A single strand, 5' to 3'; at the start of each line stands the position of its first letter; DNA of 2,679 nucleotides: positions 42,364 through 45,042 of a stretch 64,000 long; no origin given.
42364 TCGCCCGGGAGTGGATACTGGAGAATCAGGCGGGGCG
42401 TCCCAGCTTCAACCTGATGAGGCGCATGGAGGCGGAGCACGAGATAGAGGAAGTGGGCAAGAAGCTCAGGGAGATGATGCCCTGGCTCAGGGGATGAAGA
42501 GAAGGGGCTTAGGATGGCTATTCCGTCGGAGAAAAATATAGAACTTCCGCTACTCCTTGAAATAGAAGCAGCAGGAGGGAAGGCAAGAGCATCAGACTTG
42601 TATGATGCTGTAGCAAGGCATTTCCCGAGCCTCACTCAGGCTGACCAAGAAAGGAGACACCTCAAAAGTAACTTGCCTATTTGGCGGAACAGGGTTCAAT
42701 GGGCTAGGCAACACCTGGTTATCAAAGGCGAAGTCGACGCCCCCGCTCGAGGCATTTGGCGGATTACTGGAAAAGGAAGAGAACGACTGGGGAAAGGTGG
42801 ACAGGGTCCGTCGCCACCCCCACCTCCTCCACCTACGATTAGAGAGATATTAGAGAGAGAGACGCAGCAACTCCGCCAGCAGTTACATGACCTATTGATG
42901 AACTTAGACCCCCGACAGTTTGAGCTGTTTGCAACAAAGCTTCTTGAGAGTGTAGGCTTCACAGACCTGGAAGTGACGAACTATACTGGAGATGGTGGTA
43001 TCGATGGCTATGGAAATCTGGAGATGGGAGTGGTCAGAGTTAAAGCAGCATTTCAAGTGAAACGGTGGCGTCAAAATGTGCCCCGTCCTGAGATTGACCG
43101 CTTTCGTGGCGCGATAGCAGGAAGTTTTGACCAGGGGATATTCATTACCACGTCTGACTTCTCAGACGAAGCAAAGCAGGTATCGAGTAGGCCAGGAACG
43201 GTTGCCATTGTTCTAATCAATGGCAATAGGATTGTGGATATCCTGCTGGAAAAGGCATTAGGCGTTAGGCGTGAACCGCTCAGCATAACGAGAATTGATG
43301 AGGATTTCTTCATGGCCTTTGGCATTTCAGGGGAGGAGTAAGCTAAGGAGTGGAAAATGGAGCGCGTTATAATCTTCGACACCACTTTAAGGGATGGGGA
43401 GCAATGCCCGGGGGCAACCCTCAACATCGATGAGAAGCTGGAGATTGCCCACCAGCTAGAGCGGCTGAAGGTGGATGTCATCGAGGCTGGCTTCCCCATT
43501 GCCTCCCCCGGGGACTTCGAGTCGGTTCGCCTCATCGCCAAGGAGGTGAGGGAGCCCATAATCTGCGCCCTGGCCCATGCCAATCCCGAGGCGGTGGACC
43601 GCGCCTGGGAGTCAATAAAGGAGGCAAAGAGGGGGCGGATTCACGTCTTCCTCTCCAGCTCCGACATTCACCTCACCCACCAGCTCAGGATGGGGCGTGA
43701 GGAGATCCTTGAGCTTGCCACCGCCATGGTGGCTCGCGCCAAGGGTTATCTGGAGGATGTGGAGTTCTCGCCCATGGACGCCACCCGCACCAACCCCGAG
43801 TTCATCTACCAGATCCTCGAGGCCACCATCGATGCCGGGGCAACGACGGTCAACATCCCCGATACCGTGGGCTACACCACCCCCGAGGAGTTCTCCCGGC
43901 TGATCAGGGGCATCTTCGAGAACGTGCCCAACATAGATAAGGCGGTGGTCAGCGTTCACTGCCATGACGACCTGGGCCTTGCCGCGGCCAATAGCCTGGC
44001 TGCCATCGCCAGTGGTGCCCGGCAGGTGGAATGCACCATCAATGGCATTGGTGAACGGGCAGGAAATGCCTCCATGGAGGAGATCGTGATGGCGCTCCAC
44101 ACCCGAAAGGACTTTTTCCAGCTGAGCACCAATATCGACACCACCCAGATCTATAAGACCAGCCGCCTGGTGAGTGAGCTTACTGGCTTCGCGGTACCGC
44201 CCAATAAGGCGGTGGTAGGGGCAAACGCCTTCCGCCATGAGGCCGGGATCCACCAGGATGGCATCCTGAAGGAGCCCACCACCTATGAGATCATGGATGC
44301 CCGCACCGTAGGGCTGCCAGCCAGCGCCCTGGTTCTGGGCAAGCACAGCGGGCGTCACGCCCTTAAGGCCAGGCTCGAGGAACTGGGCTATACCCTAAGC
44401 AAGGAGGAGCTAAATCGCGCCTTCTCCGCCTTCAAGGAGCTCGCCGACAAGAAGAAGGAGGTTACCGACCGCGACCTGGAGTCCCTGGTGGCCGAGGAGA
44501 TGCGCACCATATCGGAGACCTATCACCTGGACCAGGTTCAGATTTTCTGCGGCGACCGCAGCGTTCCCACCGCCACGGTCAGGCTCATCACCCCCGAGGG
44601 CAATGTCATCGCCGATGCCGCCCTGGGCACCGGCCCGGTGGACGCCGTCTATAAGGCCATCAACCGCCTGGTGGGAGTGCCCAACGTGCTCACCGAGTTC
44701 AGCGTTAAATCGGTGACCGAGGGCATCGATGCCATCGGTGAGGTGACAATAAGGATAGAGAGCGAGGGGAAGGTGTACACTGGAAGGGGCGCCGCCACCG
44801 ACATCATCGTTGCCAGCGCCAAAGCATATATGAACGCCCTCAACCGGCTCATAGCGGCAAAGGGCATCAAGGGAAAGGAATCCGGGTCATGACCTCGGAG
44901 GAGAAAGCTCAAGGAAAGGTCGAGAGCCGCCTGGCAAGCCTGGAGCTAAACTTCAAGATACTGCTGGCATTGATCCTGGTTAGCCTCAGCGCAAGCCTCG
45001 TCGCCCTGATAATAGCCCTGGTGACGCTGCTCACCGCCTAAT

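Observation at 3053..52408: Recurrent pattern: lower-GC genes inserted seamlessly (ATGA or 16-nt junctions) into housekeeping operons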

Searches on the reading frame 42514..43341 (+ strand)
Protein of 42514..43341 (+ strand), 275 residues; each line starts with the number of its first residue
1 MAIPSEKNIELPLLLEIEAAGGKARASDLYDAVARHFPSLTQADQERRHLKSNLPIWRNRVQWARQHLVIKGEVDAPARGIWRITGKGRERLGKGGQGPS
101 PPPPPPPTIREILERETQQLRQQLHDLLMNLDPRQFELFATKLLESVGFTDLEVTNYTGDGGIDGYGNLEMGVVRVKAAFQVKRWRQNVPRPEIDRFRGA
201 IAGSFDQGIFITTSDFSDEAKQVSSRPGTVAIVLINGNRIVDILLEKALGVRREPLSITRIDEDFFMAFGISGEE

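Call 4: search_protein_families(library=pfam, proteins=[window:42514-43341:+], max_evalue=0.01)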
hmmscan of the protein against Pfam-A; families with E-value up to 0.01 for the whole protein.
window:42514-43341:+ (275 aa): 3 families
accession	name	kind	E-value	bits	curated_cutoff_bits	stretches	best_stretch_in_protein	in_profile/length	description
PF04471.18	Mrr_cat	-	5.7e-25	88.1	21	1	129-243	2-114/115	Restriction endonuclease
PF14338.12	Mrr_N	-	3.4e-18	66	29.5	1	11-92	6-85/87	Mrr N-terminal domain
PF22722.2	NA-iREase1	-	1.2e-08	35.4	27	1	139-241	4-105/106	NACHT-associated inactive Restriction Endonuclease 1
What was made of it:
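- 42514..43341 (+): Mrr-type restriction endonuclease (275 aa), an insert unique to this lineage. The inserted DNA is essentially the ORF alone, placed between two purine-rich SD-like motifs. Pfam Mrr_N + Mrr_cat (call 4).
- On Mrr family type IV restriction endonuclease (for 42514-43341): Pfam 66 and 88 bits, both above cutoffs (call 4).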

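Call 43: search_protein_families(library=padloc, proteins=[window:42514-43341:+], max_evalue=0.01)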
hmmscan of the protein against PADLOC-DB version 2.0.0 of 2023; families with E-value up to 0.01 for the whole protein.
window:42514-43341:+ (275 aa): 7 families
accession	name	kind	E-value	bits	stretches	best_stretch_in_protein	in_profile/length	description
PDLC04796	PDC-S02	-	3.4e-41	139.5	1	11-267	134-380/390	-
PDLC03657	mREase_IV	-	5.3e-31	106.1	2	113-266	154-314/317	Type IV methyl-directed restriction enzyme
PDLC04806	PDC-S02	-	2.5e-29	100.6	1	116-247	170-303/324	-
PDLC04819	PDC-S02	-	9.7e-15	52.6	1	121-246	185-308/334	-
PDLC03203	mREase_II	-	2.8e-05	21.5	1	118-248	240-375/393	Type II methyl-directed restriction enzyme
PDLC04815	PDC-S02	-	0.00015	19.2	1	137-244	211-318/346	-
PDLC03206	mREase_II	-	0.0036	13.9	1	143-242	289-394/434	Type II methyl-directed restriction enzyme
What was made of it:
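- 42514..43341 (+): PADLOC PDC-S02 139 bits and mREase_IV (call 43).
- On Mrr family type IV restriction endonuclease (for 42514-43341): PADLOC mREase_IV and PDC-S02 (call 43).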

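Call 79: find_encoding_contigs(protein=window:42514-43341:+, flank=3000, max_places=6)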
Protein window:42514-43341:+ (275 aa): no gene with exactly this product is on record in the collection.

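Call 80: list_cluster_members(proteins=[P0001, window:42514-43341:+, window:3067-4557:+, window:50139-50660:+, window:46364-46567:+, window:46582-46866:+, window:47028-47303:+, window:44889-45041:+])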
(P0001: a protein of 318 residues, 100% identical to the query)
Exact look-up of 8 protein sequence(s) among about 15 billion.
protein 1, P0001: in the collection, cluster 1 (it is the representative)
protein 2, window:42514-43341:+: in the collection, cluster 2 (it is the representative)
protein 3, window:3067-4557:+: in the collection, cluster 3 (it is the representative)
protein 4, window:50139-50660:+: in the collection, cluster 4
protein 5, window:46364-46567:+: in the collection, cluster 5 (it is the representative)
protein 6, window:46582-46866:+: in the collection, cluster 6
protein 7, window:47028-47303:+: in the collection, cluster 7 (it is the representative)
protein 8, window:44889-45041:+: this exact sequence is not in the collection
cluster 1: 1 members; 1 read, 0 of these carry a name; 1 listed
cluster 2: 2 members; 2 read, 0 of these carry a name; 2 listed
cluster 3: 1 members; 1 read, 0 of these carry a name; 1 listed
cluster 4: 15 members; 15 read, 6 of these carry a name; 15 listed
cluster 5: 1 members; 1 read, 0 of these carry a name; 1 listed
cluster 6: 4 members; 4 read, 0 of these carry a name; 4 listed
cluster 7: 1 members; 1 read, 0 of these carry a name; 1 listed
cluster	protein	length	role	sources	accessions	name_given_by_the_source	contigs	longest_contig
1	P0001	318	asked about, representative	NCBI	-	-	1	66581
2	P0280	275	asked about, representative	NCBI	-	-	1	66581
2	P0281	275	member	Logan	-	-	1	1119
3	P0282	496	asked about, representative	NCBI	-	-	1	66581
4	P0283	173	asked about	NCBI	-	-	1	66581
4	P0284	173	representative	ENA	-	-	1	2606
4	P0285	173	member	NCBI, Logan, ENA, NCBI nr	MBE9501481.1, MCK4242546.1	MAG: NYN domain-containing protein [Dehalococcoidia bacterium] | NYN domain-containing protein [Chloroflexota bacterium]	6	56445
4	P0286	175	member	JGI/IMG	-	uncharacterized LabA/DUF88 family protein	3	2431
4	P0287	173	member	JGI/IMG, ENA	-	uncharacterized LabA/DUF88 family protein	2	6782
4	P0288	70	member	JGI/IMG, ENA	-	uncharacterized LabA/DUF88 family protein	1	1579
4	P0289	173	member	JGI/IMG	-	uncharacterized LabA/DUF88 family protein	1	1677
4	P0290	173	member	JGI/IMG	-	uncharacterized LabA/DUF88 family protein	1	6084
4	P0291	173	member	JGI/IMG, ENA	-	-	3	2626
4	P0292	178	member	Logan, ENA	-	-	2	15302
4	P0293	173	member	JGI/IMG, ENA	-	-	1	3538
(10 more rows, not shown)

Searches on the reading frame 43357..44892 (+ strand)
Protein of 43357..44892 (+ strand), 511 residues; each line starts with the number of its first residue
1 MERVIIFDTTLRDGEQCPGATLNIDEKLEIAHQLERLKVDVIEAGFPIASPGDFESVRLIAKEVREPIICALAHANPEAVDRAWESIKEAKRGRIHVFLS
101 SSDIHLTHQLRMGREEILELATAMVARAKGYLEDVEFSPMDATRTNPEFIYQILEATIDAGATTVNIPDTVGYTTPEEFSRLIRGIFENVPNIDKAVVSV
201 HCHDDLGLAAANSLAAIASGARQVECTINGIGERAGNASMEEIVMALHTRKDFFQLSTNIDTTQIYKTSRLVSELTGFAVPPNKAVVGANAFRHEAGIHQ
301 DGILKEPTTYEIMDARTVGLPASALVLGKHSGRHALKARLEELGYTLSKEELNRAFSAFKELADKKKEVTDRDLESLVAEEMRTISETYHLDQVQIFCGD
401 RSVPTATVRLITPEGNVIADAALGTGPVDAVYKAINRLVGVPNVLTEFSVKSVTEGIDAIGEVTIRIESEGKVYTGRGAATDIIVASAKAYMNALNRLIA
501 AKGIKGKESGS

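Call 5: search_protein_families(library=ncbifam, proteins=[window:43357-44892:+], max_evalue=1e-10)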
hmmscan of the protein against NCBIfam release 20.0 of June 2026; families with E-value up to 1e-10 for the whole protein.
window:43357-44892:+ (511 aa): 20 families
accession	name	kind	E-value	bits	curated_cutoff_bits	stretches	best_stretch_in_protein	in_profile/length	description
NF002086.0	PRK00915.1-3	equivalog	1.6e-245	815.4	532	1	2-503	5-506/516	2-isopropylmalate synthase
TIGR00973.1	leuA_bact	equivalog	5.5e-228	757.4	598.7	1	3-496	1-494/494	2-isopropylmalate synthase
NF002087.0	PRK00915.1-4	equivalog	3.9e-220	731.7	729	1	2-502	5-506/516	2-isopropylmalate synthase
NF002088.0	PRK00915.1-5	equivalog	1.4e-204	680.4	697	1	1-502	1-502/514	2-isopropylmalate synthase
NF002084.0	PRK00915.1-1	equivalog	8.2e-192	638.4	748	1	2-506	3-507/523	2-isopropylmalate synthase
NF002085.0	PRK00915.1-2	subfamily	1e-150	502.9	517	1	1-501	11-502/504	2-isopropylmalate synthase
NF041069.1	IPMS_Sufob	equivalog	1.8e-122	409.2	600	1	5-382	2-369/371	isopropylmalate synthase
TIGR02090.1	LEU1_arch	subfamily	8.8e-122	406.7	484.75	1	4-378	1-363/363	isopropylmalate/citramalate/homocitrate synthases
TIGR02660.1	nifV_homocitr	equivalog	7.2e-88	295.3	462.9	1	4-377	2-364/365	homocitrate synthase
TIGR02146.1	LysS_fung_arch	equivalog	4.6e-80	269.4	413.55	1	6-358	1-341/344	homocitrate synthase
NF042434.1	IPMS_Lepto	equivalog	7e-73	245.7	500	1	3-366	5-373/374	2-isopropylmalate synthase LeuA2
TIGR00977.1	citramal_synth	equivalog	2.1e-67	227.6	450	1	4-496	2-514/526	citramalate synthase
NF042433.1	CitmalDyn_Leptosp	equivalog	1.2e-52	179.1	950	1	3-438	7-440/514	(R)-citramalate synthase CimA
NF002991.1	PRK03739.1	subfamily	1.7e-50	172.3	455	1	9-306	32-341/550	2-isopropylmalate synthase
TIGR00970.1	leuA_yeast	equivalog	2.4e-39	135.3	697.4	1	9-307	32-345/564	2-isopropylmalate synthase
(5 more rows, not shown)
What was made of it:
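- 43357..44892 (+): leuA, host gene. NCBIfam (call 5).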
